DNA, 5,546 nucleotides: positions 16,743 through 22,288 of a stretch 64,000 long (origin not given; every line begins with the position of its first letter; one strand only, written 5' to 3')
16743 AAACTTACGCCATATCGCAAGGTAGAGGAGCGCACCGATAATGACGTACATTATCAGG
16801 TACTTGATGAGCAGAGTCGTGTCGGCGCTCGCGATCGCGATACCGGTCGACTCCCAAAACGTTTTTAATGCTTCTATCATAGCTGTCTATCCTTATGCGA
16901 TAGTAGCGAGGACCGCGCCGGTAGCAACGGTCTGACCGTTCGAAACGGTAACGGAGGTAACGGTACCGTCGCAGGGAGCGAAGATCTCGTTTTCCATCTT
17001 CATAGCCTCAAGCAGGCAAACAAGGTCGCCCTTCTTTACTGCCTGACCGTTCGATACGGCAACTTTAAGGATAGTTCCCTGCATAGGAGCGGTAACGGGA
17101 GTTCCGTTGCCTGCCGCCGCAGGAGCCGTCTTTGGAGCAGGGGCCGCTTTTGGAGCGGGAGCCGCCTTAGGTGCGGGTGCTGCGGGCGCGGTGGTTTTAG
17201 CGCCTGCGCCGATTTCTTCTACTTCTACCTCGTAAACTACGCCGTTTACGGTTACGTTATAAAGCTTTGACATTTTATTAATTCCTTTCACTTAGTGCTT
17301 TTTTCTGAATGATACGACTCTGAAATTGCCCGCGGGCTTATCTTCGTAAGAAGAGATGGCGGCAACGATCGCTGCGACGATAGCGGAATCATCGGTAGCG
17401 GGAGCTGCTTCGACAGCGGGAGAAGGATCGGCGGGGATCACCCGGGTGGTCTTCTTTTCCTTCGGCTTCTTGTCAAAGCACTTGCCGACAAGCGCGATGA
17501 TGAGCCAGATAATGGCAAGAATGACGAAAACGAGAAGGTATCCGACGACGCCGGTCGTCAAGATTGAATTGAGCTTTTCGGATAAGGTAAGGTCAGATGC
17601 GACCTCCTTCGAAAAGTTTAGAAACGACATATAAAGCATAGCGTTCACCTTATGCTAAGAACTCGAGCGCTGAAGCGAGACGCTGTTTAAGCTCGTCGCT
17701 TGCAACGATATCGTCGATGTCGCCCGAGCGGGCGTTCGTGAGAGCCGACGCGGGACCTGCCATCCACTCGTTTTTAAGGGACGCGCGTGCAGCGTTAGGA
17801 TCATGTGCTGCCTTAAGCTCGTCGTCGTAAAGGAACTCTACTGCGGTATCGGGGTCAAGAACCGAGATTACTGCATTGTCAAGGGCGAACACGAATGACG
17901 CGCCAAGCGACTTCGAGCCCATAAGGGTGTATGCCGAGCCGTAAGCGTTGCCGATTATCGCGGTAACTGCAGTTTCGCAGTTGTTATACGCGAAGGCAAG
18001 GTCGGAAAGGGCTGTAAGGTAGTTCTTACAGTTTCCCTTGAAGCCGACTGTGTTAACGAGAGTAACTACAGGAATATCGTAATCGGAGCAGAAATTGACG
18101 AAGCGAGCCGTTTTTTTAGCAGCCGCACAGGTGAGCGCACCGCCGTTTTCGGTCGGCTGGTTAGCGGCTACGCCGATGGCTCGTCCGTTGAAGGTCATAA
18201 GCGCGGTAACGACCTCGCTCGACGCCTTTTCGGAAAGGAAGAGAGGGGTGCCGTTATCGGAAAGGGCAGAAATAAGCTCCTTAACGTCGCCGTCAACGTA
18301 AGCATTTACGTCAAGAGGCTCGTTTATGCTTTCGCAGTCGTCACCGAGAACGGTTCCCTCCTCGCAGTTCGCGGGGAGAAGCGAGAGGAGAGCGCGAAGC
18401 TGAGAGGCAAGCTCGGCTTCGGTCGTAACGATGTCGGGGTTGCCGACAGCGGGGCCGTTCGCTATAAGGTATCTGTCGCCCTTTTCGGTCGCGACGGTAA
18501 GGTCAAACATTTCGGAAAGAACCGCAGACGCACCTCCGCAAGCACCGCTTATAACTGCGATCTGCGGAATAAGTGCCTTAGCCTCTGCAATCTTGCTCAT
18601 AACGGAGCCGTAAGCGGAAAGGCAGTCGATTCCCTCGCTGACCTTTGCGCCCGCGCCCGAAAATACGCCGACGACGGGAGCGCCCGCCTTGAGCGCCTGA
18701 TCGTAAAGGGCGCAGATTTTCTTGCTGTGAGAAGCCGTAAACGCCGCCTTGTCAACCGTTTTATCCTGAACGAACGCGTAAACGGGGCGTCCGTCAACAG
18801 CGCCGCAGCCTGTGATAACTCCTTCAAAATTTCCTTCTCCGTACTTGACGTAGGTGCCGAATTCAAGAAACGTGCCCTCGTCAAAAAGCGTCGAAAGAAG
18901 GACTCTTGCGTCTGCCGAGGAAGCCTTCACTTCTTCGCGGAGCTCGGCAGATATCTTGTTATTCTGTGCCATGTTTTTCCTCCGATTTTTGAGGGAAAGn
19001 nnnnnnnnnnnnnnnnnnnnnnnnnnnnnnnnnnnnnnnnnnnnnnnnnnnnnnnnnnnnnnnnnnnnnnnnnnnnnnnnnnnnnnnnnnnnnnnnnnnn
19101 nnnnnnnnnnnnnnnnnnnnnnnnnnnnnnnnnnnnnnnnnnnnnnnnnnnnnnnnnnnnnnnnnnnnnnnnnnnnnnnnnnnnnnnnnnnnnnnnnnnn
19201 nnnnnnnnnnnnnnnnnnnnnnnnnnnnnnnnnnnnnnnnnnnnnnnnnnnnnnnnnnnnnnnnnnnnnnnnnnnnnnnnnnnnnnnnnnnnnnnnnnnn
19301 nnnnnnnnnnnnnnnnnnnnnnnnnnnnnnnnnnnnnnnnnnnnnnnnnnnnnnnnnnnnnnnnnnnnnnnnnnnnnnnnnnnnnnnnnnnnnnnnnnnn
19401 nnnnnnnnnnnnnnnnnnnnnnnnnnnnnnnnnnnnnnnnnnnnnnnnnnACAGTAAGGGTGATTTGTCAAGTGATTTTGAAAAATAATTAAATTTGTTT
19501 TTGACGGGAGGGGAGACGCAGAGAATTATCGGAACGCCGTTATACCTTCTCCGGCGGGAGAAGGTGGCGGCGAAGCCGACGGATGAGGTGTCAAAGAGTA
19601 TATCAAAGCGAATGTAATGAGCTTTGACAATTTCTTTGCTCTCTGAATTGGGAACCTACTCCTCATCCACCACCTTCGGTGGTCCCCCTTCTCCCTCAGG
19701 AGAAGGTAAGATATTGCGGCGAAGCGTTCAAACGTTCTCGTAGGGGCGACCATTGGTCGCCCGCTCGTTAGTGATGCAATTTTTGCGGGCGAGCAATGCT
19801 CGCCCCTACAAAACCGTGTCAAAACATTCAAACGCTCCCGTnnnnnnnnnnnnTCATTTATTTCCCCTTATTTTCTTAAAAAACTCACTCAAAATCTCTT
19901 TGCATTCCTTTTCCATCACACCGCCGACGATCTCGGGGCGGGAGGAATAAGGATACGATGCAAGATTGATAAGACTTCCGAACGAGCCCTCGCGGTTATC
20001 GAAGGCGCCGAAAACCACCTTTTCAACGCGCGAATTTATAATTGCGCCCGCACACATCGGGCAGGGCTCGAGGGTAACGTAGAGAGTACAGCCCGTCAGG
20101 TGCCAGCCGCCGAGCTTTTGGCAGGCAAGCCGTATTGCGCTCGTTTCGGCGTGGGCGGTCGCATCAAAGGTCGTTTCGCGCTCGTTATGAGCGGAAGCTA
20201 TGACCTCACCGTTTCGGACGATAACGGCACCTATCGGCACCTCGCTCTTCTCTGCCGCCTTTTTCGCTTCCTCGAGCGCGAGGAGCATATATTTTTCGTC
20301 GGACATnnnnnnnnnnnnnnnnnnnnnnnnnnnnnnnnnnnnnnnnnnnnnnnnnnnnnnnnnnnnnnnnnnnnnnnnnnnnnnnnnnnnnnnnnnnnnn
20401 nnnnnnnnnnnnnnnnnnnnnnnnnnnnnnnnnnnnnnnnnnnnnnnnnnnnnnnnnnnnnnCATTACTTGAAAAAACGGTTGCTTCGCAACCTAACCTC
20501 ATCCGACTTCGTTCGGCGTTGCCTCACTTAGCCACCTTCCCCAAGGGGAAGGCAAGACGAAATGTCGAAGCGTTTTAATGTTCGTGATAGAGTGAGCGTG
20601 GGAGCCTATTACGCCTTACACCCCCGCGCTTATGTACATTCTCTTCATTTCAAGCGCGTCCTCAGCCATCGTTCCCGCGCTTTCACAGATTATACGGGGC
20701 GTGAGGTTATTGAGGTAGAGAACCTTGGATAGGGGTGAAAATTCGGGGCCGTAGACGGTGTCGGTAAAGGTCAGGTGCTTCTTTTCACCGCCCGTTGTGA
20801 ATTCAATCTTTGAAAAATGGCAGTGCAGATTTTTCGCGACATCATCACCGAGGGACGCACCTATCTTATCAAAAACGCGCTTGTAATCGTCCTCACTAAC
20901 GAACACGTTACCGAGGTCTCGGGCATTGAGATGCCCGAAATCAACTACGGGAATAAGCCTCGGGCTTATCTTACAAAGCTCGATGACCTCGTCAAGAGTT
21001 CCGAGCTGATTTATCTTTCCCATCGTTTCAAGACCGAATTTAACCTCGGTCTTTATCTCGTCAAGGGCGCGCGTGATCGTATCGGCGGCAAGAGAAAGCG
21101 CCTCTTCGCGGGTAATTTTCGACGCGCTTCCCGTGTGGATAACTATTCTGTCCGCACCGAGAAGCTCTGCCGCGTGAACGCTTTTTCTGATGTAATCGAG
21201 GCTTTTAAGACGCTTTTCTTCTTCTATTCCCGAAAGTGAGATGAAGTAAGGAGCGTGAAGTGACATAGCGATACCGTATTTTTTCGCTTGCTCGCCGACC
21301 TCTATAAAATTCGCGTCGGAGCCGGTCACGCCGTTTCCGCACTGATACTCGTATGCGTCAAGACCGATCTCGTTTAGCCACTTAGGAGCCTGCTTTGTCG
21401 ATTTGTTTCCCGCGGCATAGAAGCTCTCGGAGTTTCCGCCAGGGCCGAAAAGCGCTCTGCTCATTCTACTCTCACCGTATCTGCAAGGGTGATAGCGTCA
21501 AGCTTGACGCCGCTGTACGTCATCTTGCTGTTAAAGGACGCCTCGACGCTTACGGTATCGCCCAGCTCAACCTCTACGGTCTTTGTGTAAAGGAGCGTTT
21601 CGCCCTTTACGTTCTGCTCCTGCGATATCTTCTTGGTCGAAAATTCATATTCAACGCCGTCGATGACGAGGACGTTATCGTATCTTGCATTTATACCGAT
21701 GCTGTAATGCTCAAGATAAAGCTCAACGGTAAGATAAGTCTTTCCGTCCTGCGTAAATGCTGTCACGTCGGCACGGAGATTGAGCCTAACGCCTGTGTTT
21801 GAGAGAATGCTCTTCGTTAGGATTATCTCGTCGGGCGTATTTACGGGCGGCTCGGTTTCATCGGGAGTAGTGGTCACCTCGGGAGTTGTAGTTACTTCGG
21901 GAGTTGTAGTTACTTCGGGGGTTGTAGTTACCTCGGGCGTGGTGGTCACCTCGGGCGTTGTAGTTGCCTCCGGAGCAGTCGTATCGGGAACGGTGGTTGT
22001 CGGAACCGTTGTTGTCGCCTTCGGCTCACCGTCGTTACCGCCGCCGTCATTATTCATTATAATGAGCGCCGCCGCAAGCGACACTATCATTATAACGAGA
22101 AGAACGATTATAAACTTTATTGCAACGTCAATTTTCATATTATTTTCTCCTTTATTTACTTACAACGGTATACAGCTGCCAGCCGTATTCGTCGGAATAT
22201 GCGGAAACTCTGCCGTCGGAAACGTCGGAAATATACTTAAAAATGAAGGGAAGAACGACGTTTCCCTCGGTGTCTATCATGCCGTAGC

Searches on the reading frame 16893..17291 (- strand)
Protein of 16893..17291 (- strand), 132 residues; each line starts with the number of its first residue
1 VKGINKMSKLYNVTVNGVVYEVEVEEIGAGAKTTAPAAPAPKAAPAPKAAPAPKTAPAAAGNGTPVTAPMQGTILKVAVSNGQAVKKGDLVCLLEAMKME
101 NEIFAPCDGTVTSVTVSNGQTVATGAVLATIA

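Call 14: search_protein_families(library=pfam, proteins=[window:16893-17291:-])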
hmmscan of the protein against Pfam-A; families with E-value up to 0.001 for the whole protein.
window:16893-17291:- (132 aa): 7 families
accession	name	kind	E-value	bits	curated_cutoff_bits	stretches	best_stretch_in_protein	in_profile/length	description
PF00364.28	Biotin_lipoyl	-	1.3e-20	73.4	22.1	1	65-131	2-73/73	Biotin-requiring enzyme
PF13533.13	Biotin_lipoyl_2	-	1.8e-13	50.3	29.8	2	103-131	3-31/32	Biotin-lipoyl like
PF13437.12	HlyD_3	-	2e-08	35.3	22.2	0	103-132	2-31/106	HlyD family secretion protein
PF16576.10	HlyD_D23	-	2.1e-08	34.1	30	0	100-132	108-140/214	Barrel-sandwich domain of CusB or HlyD membrane-fusion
PF01551.29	Peptidase_M23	-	4.6e-05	24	28.7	0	59-131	9-72/96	Peptidase family M23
PF00358.26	PTS_EIIA_1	-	0.00026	21.1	27.2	0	67-97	76-106/127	phosphoenolpyruvate-dependent sugar phosphotransferase system, EIIA 1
PF01597.25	GCV_H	-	0.00029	21.2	22.2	1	70-114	29-74/122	Glycine cleavage H-protein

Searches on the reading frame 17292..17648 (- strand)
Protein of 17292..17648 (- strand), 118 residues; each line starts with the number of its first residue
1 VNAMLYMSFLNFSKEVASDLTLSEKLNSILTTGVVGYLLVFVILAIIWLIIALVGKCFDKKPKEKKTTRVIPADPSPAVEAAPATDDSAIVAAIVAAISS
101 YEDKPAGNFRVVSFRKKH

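Call 14: search_protein_families(library=pfam, proteins=[window:17292-17648:-])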
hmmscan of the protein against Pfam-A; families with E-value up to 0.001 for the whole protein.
window:17292-17648:- (118 aa): 1 family
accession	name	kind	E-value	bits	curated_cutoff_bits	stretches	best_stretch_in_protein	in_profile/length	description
PF04277.18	OAD_gamma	-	1.1e-15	58.5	27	1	32-102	6-76/76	Oxaloacetate decarboxylase, gamma chain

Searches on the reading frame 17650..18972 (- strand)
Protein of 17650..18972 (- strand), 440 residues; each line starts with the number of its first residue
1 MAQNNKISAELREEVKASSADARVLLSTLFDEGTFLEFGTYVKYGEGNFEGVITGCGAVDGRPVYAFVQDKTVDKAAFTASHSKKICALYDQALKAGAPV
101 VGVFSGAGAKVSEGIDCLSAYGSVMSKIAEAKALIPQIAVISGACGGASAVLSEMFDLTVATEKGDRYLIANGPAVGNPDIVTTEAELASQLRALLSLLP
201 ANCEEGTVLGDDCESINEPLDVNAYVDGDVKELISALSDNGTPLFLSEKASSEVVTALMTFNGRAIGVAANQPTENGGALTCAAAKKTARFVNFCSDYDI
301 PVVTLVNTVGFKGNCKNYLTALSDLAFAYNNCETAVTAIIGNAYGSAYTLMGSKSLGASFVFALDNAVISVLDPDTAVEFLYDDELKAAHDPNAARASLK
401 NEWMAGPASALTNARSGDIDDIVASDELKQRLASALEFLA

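Call 14: search_protein_families(library=pfam, proteins=[window:17650-18972:-])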
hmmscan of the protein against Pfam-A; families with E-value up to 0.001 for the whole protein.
window:17650-18972:- (440 aa): 1 family
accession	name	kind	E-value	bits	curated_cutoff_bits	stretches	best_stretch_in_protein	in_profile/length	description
PF01039.27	Carboxyl_trans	-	8.3e-61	206.5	22.3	2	184-439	205-478/493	Carboxyl transferase domain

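Call 15: find_homologous_proteins(query=window:17650-18972:-)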
Query window:17650-18972:- (440 aa): 874 proteins with E <= 0.001 among 8000 candidates; the best 120 are listed.
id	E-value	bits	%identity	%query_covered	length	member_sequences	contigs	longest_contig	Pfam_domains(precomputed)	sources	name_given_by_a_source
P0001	4.6e-263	891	93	100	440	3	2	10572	PF01039.28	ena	-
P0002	2.3e-252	855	89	100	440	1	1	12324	PF01039.28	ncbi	-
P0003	1.5e-249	846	88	100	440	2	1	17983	PF01039.28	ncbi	-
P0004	4.2e-249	845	88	100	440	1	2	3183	PF01039.28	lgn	-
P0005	5.1e-247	838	87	100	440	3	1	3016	PF01039.28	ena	-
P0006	1.8e-246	836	87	100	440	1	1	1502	PF01039.28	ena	-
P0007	2.2e-246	836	88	100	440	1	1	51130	PF01039.28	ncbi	-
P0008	2.4e-245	832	86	100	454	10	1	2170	PF01039.28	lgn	-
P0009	2.0e-244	829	86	100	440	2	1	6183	PF01039.28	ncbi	-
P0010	1.1e-243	827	87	100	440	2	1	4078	PF01039.28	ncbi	-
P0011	3.7e-238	809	84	100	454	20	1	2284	PF01039.28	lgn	-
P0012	1.2e-236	803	84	100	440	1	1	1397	PF01039.28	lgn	-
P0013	5.0e-236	801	83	100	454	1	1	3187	PF01039.28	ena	-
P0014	5.2e-236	801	83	100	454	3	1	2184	PF01039.28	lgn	-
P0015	2.0e-235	800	83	100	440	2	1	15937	PF01039.28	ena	-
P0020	1.6e-216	737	76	100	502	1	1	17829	PF01039.28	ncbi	-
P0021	3.4e-211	720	75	100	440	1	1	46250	PF01039.28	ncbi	-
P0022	4.8e-191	653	68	100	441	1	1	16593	PF01039.28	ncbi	-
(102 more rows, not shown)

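Call 16: find_encoding_contigs(protein=P0001, flank=4000, max_places=2)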
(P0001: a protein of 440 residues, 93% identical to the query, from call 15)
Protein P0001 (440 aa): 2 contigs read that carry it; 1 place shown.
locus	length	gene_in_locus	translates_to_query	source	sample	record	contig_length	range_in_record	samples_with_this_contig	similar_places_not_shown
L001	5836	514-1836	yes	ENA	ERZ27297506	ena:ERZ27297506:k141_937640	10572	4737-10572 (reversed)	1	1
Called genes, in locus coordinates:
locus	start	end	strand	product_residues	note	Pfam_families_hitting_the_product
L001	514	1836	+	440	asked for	PF01039:Carboxyl_trans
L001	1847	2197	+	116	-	PF04277:OAD_gamma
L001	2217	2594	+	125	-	-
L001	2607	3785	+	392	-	PF03977:OAD_beta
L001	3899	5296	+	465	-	PF00682:HMGL-like, PF02436:PYC_OADA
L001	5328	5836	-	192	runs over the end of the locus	-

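Call 17: find_encoding_contigs(protein=P0002, flank=4000, max_places=2)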
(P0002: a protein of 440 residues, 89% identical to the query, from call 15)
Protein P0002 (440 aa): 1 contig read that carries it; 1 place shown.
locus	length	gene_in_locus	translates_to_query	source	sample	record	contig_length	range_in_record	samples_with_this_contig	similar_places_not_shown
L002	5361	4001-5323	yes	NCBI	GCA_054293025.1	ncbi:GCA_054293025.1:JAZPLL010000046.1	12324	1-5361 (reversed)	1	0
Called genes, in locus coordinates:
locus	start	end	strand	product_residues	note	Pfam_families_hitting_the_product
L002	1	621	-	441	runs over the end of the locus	-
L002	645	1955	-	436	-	-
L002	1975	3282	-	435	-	-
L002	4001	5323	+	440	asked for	PF01039:Carboxyl_trans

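Call 18: find_encoding_contigs(protein=P0003, flank=4000, max_places=2)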
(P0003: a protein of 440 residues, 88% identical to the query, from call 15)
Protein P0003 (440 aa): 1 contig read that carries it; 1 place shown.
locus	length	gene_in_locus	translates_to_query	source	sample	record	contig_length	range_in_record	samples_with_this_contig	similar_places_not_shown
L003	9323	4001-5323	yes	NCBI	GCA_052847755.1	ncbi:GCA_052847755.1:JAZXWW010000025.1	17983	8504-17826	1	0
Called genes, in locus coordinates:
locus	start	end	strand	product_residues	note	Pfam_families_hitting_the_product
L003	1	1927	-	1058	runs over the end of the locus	PF25596:CPSase_L_D1, PF02786:CPSase_L_D2, PF07478:Dala_Dala_lig_C (weak), PF02787:CPSase_L_D3, PF25596:CPSase_L_D1, PF02786:CPSase_L_D2, PF07478:Dala_Dala_lig_C, PF02142:MGS, +5 more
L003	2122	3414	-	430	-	PF12890:DHOase, PF01979:Amidohydro_1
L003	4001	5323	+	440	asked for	PF01039:Carboxyl_trans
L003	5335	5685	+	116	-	PF04277:OAD_gamma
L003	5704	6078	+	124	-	PF25984:BSH_YknX (faint), PF25919:BSH_CusB (faint), PF25917:BSH_RND, PF25973:BSH_CzcB (faint), PF25997:BSH_YhbJ, PF00364:Biotin_lipoyl, PF25964:BSH_ALG44 (weak)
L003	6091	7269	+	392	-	PF03977:OAD_beta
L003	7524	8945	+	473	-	PF00682:HMGL-like, PF02436:PYC_OADA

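Call 19: find_encoding_contigs(protein=P0007, flank=4000, max_places=2)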
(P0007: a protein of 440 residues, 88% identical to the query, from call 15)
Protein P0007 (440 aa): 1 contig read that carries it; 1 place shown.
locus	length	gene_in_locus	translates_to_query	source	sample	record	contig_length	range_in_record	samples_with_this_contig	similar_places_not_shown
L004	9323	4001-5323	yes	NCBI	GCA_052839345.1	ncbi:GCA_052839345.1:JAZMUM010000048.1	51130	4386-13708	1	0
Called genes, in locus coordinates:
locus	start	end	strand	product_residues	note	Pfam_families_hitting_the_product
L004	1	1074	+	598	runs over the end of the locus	PF14903:WG_beta_rep (weak)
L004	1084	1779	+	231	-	-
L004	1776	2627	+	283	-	PF01261:AP_endonuc_2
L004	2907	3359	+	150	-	PF00383:dCMP_cyt_deam_1, PF14437:MafB19-deam, PF14439:Bd3614-deam (weak)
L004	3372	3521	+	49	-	-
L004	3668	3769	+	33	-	-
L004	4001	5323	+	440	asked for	PF01039:Carboxyl_trans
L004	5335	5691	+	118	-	PF04277:OAD_gamma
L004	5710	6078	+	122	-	-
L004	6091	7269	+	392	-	PF03977:OAD_beta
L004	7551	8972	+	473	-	PF00682:HMGL-like, PF02436:PYC_OADA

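Call 26: find_encoding_contigs(protein=P0015, flank=3000, max_places=1)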
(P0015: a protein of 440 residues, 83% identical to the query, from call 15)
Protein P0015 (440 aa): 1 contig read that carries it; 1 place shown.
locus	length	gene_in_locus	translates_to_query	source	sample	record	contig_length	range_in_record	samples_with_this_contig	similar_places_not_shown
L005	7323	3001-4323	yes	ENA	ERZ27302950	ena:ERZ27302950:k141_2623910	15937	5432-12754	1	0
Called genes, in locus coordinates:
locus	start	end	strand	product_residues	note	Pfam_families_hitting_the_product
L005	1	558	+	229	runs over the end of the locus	-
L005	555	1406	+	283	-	PF01261:AP_endonuc_2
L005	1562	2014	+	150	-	PF00383:dCMP_cyt_deam_1, PF14437:MafB19-deam, PF14439:Bd3614-deam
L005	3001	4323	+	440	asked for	PF01039:Carboxyl_trans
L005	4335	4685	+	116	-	PF04277:OAD_gamma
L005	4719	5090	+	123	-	-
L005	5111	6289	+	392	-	PF03977:OAD_beta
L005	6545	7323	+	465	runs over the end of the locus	PF00682:HMGL-like, PF02436:PYC_OADA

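Call 27: find_encoding_contigs(protein=P0020, flank=3000, max_places=1)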
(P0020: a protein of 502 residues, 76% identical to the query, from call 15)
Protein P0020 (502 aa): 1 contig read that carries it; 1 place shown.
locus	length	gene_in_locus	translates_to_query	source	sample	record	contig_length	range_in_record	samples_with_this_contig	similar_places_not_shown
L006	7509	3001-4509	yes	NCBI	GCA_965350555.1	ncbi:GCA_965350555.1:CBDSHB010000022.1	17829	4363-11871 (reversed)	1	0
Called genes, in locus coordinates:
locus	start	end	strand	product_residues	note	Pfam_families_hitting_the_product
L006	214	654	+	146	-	-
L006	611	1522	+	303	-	-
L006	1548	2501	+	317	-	PF04055:Radical_SAM, PF16199:Radical_SAM_C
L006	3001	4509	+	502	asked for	PF01039:Carboxyl_trans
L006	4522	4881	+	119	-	PF04277:OAD_gamma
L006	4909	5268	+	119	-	-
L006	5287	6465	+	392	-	PF03977:OAD_beta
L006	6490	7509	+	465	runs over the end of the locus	PF00682:HMGL-like, PF02436:PYC_OADA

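Call 28: find_encoding_contigs(protein=P0021, flank=3000, max_places=1)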
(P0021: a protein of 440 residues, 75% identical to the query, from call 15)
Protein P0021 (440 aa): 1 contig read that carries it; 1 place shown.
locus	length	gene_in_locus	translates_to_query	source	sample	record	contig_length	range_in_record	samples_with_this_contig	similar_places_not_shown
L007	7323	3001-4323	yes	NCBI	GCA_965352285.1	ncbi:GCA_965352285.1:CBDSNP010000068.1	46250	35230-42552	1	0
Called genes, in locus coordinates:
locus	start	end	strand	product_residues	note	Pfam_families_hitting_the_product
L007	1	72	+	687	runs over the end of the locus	PF14903:WG_beta_rep (weak)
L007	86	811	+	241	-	PF02095:Extensin_1 (weak)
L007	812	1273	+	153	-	PF00383:dCMP_cyt_deam_1, PF14437:MafB19-deam, PF14439:Bd3614-deam (weak)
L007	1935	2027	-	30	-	-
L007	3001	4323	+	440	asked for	PF01039:Carboxyl_trans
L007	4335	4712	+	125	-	PF04277:OAD_gamma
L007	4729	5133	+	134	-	PF25919:BSH_CusB (faint), PF25984:BSH_YknX (faint), PF25973:BSH_CzcB (faint), PF01551:Peptidase_M23 (faint), PF00364:Biotin_lipoyl, PF25917:BSH_RND, PF25964:BSH_ALG44 (weak), PF25997:BSH_YhbJ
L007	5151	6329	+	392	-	PF03977:OAD_beta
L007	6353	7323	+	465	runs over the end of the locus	PF00682:HMGL-like, PF02436:PYC_OADA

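Call 29: find_encoding_contigs(protein=P0022, flank=3000, max_places=1)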
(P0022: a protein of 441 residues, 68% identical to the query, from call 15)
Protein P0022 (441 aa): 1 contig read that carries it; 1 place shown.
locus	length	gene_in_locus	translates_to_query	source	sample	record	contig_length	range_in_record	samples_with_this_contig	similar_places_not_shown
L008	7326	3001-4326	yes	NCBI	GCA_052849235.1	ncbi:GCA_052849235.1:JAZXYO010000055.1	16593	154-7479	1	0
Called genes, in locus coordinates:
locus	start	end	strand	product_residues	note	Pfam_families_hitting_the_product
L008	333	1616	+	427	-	PF13679:Methyltransf_32, PF13847:Methyltransf_31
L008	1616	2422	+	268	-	PF04909:Amidohydro_2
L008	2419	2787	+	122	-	-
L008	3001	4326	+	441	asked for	PF01039:Carboxyl_trans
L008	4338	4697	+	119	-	PF04277:OAD_gamma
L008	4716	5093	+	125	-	-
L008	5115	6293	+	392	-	PF03977:OAD_beta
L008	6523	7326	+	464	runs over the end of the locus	PF00682:HMGL-like, PF02436:PYC_OADA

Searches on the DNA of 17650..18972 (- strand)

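Call 43: search_rna_families(sources=[L001, L004, L005, L082, L002, L003, L006, L057, L088, L048, L070], threshold=gathering)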
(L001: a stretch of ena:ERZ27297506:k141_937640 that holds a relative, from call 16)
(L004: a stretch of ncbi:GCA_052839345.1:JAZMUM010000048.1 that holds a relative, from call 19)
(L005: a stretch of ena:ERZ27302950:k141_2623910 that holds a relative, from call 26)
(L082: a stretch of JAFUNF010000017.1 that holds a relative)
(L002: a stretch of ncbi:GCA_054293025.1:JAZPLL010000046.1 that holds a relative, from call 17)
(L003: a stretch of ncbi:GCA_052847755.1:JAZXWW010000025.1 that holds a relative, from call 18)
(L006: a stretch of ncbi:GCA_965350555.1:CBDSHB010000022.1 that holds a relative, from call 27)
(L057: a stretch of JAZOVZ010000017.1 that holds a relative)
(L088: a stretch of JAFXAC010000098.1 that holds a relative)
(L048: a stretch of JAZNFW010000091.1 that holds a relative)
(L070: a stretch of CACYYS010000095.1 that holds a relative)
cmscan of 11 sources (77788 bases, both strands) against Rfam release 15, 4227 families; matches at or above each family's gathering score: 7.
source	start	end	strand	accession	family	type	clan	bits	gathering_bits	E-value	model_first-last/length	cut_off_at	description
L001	115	187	+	RF00005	tRNA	Gene; tRNA;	CL00001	63.8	29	2e-11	1-71/71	no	tRNA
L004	3544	3616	+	RF00005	tRNA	Gene; tRNA;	CL00001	63.8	29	2e-11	1-71/71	no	tRNA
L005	2515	2587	+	RF00005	tRNA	Gene; tRNA;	CL00001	63.8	29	2e-11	1-71/71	no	tRNA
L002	3561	3633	+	RF00005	tRNA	Gene; tRNA;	CL00001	63.8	29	2e-11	1-71/71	no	tRNA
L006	2652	2724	+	RF00005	tRNA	Gene; tRNA;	CL00001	63.8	29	2e-11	1-71/71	no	tRNA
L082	3619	3703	+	RF01706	Gut-1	Gene; sRNA;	-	56.3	50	2.2e-08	1-77/77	no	Gut-1 RNA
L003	3565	3646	+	RF00005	tRNA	Gene; tRNA;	CL00001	54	29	9.5e-09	1-71/71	no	tRNA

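Call 91: search_rna_families(source=L004, start=3600, end=3900, threshold=evalue, max_evalue=0.1)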
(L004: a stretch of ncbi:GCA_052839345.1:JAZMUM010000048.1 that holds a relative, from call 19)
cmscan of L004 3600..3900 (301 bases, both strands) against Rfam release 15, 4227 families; matches with E-value up to 0.1: 2.
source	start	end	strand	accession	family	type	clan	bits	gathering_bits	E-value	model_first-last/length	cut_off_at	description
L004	3600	3652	+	RF02713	MCS4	Gene; sRNA;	-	26.5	56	0.065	70-123/123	5'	Mycoplasma sRNA MCS4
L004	3618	3652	-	RF03485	mir-4000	Gene; miRNA;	-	22.6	58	0.024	1-54/54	no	mir-4000 microRNA precursor family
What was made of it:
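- Tried and rejected: No Gut-1 hit (call 91).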

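Call 92: search_rna_families(source=L001, start=180, end=420, threshold=evalue, max_evalue=0.1)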
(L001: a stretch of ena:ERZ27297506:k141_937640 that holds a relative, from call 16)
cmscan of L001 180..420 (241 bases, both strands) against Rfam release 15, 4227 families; matches with E-value up to 0.1: 2.
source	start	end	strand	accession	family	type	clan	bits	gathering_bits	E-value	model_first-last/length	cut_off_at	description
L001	278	350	-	RF01706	Gut-1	Gene; sRNA;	-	28.5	50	0.00072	1-77/77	no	Gut-1 RNA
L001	192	253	-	RF02607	AbsR25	Gene; sRNA;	-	21.7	47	0.088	1-164/164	no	Acinetobacter sRNA 25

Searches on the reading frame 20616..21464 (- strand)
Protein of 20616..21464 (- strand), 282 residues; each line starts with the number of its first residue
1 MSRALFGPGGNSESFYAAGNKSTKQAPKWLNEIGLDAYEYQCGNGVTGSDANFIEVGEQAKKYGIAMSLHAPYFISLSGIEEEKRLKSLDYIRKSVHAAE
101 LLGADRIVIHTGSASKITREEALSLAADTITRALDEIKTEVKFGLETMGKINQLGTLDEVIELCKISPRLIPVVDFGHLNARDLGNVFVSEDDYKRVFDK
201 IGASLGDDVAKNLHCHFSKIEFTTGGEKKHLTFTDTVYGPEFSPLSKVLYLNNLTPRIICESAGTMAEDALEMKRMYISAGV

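Call 14: search_protein_families(library=pfam, proteins=[window:20616-21464:-])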
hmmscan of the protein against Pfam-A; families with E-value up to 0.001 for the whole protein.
window:20616-21464:- (282 aa): 1 family
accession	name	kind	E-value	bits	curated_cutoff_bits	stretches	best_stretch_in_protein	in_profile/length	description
PF01261.30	AP_endonuc_2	-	1.3e-27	97.6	31.1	1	28-235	2-204/249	Xylose isomerase-like TIM barrel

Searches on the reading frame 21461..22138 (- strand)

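Call 14: search_protein_families(library=pfam, proteins=[window:21461-22138:-])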
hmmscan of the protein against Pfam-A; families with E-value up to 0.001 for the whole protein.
window:21461-22138:- (225 aa): 1 family
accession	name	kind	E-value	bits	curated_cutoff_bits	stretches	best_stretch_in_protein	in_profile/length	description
PF11137.13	DUF2909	-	0.00031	21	31.4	1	10-34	5-29/60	Protein of unknown function (DUF2909)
